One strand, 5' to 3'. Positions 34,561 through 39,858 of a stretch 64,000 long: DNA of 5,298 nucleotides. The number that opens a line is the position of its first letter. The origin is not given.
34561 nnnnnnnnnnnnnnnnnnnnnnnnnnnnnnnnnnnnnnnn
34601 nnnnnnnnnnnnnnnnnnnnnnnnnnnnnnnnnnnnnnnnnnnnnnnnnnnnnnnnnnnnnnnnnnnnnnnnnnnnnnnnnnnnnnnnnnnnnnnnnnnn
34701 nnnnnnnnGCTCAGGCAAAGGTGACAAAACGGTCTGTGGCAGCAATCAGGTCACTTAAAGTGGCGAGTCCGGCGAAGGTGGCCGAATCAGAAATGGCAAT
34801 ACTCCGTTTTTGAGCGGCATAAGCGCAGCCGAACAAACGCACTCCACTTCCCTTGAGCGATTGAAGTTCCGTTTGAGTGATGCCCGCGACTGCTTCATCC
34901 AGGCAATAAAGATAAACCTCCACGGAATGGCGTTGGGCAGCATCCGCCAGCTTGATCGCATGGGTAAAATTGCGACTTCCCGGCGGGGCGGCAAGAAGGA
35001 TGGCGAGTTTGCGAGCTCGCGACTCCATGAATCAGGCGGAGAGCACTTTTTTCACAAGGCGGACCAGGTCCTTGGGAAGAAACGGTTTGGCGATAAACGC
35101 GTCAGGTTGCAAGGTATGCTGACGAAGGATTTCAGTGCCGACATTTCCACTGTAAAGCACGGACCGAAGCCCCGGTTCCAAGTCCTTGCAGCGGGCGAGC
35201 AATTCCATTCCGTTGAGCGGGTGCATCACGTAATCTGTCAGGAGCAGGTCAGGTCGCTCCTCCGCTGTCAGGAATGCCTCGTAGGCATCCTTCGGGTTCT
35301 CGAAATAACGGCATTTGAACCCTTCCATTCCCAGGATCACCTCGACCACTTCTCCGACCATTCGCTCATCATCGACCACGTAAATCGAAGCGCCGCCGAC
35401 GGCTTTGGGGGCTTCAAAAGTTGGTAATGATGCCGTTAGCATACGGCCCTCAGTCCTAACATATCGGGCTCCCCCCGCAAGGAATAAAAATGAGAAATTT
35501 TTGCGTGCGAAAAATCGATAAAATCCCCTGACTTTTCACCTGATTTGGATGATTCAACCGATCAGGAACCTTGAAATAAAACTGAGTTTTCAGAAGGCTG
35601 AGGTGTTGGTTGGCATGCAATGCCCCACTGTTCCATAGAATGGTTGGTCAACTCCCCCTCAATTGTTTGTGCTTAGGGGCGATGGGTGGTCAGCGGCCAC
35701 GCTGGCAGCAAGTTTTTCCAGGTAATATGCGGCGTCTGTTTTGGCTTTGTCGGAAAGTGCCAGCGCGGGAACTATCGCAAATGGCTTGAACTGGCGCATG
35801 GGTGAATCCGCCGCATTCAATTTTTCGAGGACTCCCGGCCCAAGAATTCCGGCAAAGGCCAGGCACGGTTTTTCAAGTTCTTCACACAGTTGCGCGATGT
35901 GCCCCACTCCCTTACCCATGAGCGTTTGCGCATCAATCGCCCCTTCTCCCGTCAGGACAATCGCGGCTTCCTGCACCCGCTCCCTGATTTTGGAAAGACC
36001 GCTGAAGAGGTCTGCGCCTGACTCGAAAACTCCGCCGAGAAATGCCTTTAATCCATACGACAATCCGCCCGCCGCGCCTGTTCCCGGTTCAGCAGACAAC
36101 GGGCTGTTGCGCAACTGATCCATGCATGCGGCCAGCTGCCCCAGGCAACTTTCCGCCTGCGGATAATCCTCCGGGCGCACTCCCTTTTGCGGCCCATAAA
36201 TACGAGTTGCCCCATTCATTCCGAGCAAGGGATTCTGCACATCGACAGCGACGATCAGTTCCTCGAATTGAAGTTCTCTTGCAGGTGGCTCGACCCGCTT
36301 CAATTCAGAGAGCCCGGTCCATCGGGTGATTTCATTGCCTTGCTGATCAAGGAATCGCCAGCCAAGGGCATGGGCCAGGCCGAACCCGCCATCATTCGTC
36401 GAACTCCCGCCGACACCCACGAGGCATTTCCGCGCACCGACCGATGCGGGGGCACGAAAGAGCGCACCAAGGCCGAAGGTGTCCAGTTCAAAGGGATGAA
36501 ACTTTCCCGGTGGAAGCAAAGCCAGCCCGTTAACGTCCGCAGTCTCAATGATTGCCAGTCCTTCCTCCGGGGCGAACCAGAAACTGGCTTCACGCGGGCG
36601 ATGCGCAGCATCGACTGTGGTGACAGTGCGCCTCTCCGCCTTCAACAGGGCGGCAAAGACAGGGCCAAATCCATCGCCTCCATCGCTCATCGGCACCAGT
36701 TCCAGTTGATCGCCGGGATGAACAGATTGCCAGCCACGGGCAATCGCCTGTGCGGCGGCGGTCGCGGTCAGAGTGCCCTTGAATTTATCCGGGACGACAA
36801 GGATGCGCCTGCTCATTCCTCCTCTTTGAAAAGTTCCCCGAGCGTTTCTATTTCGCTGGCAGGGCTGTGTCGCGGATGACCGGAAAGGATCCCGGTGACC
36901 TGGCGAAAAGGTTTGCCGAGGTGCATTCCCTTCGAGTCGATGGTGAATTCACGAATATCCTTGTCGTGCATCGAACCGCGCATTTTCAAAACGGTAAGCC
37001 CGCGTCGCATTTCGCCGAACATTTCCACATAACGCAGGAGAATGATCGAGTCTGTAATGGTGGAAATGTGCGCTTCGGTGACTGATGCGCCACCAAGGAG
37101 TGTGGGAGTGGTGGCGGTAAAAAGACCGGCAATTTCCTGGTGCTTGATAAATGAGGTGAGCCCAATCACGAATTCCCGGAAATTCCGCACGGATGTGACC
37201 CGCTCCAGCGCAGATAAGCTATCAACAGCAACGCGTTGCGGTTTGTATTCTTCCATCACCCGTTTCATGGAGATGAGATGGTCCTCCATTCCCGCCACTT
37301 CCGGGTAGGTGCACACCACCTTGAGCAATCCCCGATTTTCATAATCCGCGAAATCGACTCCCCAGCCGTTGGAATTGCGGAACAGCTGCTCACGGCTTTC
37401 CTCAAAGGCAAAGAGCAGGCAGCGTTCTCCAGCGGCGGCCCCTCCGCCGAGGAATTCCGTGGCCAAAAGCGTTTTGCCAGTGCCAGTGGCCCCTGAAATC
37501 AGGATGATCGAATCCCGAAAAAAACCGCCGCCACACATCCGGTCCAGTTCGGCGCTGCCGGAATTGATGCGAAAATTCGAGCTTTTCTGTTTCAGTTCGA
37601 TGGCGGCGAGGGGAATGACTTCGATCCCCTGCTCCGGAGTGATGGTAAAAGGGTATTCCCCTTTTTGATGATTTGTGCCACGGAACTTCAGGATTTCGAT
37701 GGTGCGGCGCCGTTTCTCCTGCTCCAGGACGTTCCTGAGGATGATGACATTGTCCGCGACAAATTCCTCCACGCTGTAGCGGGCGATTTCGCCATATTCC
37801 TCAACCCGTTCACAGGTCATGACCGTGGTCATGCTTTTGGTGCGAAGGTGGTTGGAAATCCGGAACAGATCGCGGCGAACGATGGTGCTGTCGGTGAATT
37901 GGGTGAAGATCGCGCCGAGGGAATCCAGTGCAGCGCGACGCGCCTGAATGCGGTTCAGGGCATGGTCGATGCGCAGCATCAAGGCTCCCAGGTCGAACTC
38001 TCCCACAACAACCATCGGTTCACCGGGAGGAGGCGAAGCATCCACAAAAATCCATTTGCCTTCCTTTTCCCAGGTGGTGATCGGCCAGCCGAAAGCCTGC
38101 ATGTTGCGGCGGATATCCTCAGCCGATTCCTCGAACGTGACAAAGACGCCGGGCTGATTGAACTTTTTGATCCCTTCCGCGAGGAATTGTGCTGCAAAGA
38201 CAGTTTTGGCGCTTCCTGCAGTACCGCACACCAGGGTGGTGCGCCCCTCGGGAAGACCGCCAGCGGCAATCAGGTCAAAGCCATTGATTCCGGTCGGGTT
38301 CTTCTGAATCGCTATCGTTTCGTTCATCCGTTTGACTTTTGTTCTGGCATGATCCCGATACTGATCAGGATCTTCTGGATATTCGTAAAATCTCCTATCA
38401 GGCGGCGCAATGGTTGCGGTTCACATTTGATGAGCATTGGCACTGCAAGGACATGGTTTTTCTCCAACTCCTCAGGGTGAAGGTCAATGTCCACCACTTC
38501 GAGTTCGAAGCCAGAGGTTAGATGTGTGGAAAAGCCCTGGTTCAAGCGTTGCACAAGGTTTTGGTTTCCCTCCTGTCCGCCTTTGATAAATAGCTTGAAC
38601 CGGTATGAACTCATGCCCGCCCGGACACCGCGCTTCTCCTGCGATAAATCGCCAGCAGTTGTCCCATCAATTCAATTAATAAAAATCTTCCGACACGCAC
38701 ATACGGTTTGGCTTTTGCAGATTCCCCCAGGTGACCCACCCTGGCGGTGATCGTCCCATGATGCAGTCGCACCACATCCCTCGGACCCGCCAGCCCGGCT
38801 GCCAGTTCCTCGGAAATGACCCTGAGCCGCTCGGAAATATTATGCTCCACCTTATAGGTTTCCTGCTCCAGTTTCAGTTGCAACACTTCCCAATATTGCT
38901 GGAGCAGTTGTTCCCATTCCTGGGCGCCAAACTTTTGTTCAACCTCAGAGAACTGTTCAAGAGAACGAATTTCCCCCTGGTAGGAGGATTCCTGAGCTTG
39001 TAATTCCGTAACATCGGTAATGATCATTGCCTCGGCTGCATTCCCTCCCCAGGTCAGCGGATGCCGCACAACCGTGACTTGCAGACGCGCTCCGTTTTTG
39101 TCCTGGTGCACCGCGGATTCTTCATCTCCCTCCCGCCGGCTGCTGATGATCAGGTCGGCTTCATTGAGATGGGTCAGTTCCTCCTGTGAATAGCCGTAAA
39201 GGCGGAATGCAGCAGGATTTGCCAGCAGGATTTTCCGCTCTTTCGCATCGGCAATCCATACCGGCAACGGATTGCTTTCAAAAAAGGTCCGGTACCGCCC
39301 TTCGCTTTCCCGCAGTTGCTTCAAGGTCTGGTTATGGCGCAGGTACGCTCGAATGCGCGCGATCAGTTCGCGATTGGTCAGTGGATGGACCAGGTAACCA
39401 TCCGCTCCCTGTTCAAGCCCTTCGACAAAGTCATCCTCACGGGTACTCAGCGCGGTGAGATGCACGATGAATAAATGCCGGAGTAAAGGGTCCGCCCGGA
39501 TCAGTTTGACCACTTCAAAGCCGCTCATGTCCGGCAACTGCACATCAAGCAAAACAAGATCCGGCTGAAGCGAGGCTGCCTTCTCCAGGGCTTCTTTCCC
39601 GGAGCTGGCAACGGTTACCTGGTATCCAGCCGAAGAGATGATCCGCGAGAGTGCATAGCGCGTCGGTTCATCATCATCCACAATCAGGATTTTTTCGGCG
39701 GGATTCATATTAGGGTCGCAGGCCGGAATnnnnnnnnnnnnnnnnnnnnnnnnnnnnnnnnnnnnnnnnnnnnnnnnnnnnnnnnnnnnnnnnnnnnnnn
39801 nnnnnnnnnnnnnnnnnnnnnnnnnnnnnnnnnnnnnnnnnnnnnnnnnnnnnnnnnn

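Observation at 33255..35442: Receiver protein + miniaturised DsrE/F/H (TusD/C/B)-like trio + secreted phosphatase-fold::cytochrome c' fusion in one tightly packed operon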

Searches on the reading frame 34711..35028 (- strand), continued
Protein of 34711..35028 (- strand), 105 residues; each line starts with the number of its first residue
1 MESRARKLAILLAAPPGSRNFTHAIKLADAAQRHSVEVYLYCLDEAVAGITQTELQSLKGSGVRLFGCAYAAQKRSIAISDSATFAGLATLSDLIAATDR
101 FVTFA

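Call 103: find_encoding_contigs(protein=P0121, flank=10000, max_places=2)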
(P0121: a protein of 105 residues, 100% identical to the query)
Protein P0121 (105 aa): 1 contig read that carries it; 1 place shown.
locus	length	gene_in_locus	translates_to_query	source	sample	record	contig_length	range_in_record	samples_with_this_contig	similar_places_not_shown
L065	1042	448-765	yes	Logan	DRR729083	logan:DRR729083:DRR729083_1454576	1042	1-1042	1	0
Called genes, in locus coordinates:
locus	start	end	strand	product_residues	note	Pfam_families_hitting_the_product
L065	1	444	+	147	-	?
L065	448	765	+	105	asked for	PF02635:DsrE (faint)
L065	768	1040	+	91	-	?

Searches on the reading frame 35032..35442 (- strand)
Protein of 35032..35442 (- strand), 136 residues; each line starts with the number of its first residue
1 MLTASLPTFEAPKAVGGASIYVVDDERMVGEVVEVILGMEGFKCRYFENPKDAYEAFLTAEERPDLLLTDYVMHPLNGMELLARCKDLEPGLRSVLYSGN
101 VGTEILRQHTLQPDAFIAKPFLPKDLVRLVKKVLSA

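Call 3: search_protein_families(library=pfam, proteins=[window:35032-35442:-], max_evalue=1)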
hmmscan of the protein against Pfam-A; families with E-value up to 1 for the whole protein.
window:35032-35442:- (136 aa): 1 family
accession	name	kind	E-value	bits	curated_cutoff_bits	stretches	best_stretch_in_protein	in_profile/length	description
PF00072.30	Response_reg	-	4.9e-14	52.9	30.2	1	20-130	1-110/111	Response regulator receiver domain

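Call 4: search_protein_families(library=ncbifam, proteins=[window:35032-35442:-], max_evalue=1)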
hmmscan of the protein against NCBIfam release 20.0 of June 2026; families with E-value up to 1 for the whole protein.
window:35032-35442:- (136 aa): 68 families (the best 25 are shown)
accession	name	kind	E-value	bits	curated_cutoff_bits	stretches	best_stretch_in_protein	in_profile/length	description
NF046022.1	RespRegCpdRBruc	equivalog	4.9e-13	49.1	180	1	20-136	4-119/120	cell cycle two-component system response regulator CpdR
TIGR01818.1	ntrC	equivalog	1.7e-12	46.9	558.6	1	20-134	1-114/463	nitrogen regulation protein NR(I)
NF010076.0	PRK13557.1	subfamily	2.3e-12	46.2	631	1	13-135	411-534/540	histidine kinase famiy protein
NF040689.1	MtrAB_MtrA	equivalog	2.7e-11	43.3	300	1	20-132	1-111/219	MtrAB system response regulator MtrA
NF051870.1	NAssimRespRegNtrX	equivalog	3.4e-11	42.7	600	1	19-134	3-119/452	nitrogen assimilation response regulator NtrX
NF006900.1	PRK09390.1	equivalog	1.6e-10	40.9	255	1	18-134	5-120/203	response regulator FixJ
NF008176.1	PRK10923.1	equivalog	3.4e-10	39.1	620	1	19-135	5-120/469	nitrogen regulation protein NR(I)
TIGR02154.1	PhoB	equivalog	8e-10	38.4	296.2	1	18-134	3-120/226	phosphate regulon transcriptional regulator PhoB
NF053854.1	RespRegPhoBBctds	equivalog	5.2e-09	35.8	270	1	20-134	1-115/225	two-component system response regulator PhoB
NF046020.1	HisKinCckABruc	equivalog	1.5e-08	33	1000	1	15-134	747-867/868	cell cycle histidine kinase CckA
NF045944.1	ResRegRpaBCyano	equivalog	1.8e-08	34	330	1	22-134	2-112/229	response regulator transcription factor RpaB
NF008296.0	PRK11083.1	equivalog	2e-08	33.9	273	1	19-134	5-118/228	two-component system response regulator CreB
NF033117.2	vanR_ACDEGLN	exception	3.2e-08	33.4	350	1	20-134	1-113/226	VanR-ABDEGLN family response regulator transcription factor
NF012227.0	AdeR_RR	equivalog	3.5e-08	33.2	340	1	19-134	13-126/239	efflux system response regulator transcription factor AdeR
NF040534.1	resp_reg_YycF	equivalog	6.1e-08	32.2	340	1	20-133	3-114/231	response regulator YycF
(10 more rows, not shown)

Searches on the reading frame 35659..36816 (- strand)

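Call 3: search_protein_families(library=pfam, proteins=[window:35659-36816:-], max_evalue=1)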
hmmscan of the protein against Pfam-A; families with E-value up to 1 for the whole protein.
window:35659-36816:- (385 aa): 1 family
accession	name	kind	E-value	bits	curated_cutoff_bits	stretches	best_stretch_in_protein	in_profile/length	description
PF02595.20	Gly_kinase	-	9.4e-99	331.3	23.3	1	5-375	1-369/372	Glycerate kinase family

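Call 4: search_protein_families(library=ncbifam, proteins=[window:35659-36816:-], max_evalue=1)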
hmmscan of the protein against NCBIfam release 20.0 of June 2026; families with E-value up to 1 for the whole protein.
window:35659-36816:- (385 aa): 3 families
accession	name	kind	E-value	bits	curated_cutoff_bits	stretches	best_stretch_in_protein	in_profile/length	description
TIGR00045.1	TIGR00045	subfamily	1e-89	301.2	168.45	1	4-374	1-369/375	glycerate kinase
NF007401.0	PRK09932.1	equivalog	1.9e-56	191.8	625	1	4-329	2-330/381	glycerate 3-kinase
NF007668.0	PRK10342.1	equivalog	3.4e-55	187.7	686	1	4-326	2-327/381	glycerate 2-kinase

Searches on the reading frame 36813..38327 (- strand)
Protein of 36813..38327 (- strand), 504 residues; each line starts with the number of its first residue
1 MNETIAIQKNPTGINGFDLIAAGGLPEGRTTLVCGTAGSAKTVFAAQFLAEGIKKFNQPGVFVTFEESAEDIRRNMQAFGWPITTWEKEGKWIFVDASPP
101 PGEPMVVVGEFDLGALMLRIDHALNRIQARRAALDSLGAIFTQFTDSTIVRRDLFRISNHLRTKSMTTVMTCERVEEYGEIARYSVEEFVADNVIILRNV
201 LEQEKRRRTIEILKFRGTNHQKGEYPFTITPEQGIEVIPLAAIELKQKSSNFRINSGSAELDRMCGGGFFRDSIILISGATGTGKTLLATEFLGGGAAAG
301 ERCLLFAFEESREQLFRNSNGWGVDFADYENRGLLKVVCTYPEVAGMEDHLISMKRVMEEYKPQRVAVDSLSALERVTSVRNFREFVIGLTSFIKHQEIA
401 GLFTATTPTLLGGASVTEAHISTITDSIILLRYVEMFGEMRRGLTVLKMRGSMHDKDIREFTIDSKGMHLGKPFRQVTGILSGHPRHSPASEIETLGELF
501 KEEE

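Call 3: search_protein_families(library=pfam, proteins=[window:36813-38327:-], max_evalue=1)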
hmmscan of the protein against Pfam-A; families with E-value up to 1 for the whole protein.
window:36813-38327:- (504 aa): 27 families (the best 25 are shown)
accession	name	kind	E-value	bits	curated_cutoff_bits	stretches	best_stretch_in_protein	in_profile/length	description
PF06745.19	ATPase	-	1.5e-117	391.4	26.6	2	11-240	2-229/231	KaiC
PF13481.12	AAA_25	-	4e-10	40.1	27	2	257-377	18-158/195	AAA domain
PF03796.21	DnaB_C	-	3.3e-07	30.4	27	1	254-317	2-65/255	DnaB-like helicase C terminal domain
PF00154.27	RecA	-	5.2e-06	26.6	27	2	4-67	27-90/262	recA bacterial DNA recombination protein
PF05625.17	PAXNEB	-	4.4e-05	23.1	28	1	248-317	13-83/366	PAXNEB protein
PF13191.12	AAA_16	-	5e-05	24.3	32.6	1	266-304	21-61/167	AAA ATPase domain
PF13401.12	AAA_22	-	0.0011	19.7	27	1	272-293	5-26/130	AAA domain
PF12775.13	AAA_7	-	0.0011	19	25.8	0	27-66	32-70/181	P-loop containing dynein motor region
PF14417.12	MEDS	-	0.0017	18.7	29.8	1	289-385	17-123/161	MEDS: MEthanogen/methylotroph, DcmR Sensory domain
PF20720.3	nSTAND3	-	0.0019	18.4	27.2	1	272-293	17-38/155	Novel STAND NTPase 3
PF10412.15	TrwB_AAD_bind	-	0.0052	16.1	20.5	1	274-306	17-49/387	Type IV secretion-system coupling protein DNA-binding domain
PF13479.12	AAA_24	-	0.0059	16.9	27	1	275-315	5-37/195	AAA domain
PF00437.27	T2SSE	-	0.0073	15.4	24.9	1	273-288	143-158/370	Type II/IV secretion system protein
PF09848.15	SLFN-g3_helicase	-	0.0074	16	24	1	273-293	2-22/354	Schlafen group 3, DNA/RNA helicase domain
PF24883.2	NPHP3_N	-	0.009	16.7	24.8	1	273-313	23-63/164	Nephrocystin 3, N-terminal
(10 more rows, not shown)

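Call 4: search_protein_families(library=ncbifam, proteins=[window:36813-38327:-], max_evalue=1)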
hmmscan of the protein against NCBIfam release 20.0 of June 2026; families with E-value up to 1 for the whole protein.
window:36813-38327:- (504 aa): 25 families
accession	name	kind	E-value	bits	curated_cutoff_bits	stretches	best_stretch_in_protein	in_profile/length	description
NF006799.0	PRK09302.1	equivalog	4.1e-220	731.7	408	1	5-495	8-496/515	circadian clock protein KaiC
TIGR02655.1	circ_KaiC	equivalog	2.2e-194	646.6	546.25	1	9-487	2-478/484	circadian clock protein KaiC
TIGR03880.1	KaiC_arch_3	hypoth_equivalog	4.1e-59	199.8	249.45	2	13-238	1-218/224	KaiC domain-containing protein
TIGR03877.1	thermo_KaiC_1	hypoth_equivalog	4.7e-52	176.9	307.25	2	7-237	1-232/238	KaiC domain-containing protein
TIGR03881.1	KaiC_arch_4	hypoth_equivalog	4.9e-48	163.8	247.8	2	9-238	2-229/231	KaiC domain-containing protein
NF004723.0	PRK06067.1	subfamily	5.2e-28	98.2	194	2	246-466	8-230/243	flagellar accessory protein FlaH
NF052589.1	ArlH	equivalog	4e-22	79.1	215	2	258-465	6-217/229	archaellum protein ArlH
TIGR00416.1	sms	equivalog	2.8e-13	49.4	403.05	2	236-401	61-215/454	DNA repair protein RadA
TIGR03878.1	thermo_KaiC_2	hypoth_equivalog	1.1e-12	47.8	232.2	2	261-405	25-173/259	KaiC domain-containing protein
NF004629.0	PRK05973.1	equivalog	3.2e-09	36.2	156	2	273-399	65-184/237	DNA helicase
NF006320.0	PRK08533.1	equivalog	1.2e-08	34.9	215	1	253-448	5-200/230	flagellar accessory protein FlaH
TIGR02012.1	tigrfam_recA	equivalog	2e-07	30.6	325.3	2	5-56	31-83/321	recombinase RecA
TIGR00665.1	DnaB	equivalog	3.6e-05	22.8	385.25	1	245-316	168-240/435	replicative DNA helicase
NF003301.0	PRK04301.1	equivalog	4.8e-05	22.7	259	1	245-289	74-118/316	DNA repair and recombination protein RadA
TIGR02236.1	recomb_radA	equivalog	0.00014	21.4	361.15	1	245-289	69-113/311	DNA repair and recombination protein RadA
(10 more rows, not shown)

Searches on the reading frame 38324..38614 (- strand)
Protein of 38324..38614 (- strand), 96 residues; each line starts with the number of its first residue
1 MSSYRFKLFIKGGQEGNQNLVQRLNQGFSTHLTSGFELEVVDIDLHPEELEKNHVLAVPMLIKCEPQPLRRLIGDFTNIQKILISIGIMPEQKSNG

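Call 112: search_protein_families(library=pfam, proteins=[window:38324-38614:-], max_evalue=0.00001)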
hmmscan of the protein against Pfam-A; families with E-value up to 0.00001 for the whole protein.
window:38324-38614:- (96 aa): 1 family
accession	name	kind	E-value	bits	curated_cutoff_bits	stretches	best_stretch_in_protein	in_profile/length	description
PF07689.18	KaiB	-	3.4e-16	59.2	27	1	7-84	1-78/82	KaiB domain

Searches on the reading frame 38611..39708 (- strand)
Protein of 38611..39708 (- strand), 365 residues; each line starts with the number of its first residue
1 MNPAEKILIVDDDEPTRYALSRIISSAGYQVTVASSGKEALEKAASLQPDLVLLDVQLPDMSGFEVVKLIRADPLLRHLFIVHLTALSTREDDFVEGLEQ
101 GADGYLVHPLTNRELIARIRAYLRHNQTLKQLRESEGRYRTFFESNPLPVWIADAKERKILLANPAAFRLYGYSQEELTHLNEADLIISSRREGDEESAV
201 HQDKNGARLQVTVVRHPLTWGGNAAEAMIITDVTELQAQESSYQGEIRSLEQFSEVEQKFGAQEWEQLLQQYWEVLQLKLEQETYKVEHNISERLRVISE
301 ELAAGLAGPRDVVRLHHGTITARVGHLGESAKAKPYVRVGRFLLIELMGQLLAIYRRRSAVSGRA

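Call 16: search_protein_families(library=pfam, proteins=[window:38611-39708:-], max_evalue=0.001)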
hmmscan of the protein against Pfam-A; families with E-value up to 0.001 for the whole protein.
window:38611-39708:- (365 aa): 4 families
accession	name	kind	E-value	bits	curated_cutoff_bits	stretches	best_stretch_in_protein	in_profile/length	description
PF00072.30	Response_reg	-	5.1e-26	91.5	30.2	1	7-120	1-111/111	Response regulator receiver domain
PF13188.13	PAS_8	-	1.2e-10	41.3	21.8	1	138-188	2-51/65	PAS domain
PF00989.32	PAS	-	8.3e-09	35.9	22.6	1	138-197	2-59/113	PAS fold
PF13426.13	PAS_9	-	1.8e-06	28.6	27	1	149-235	3-103/103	PAS domain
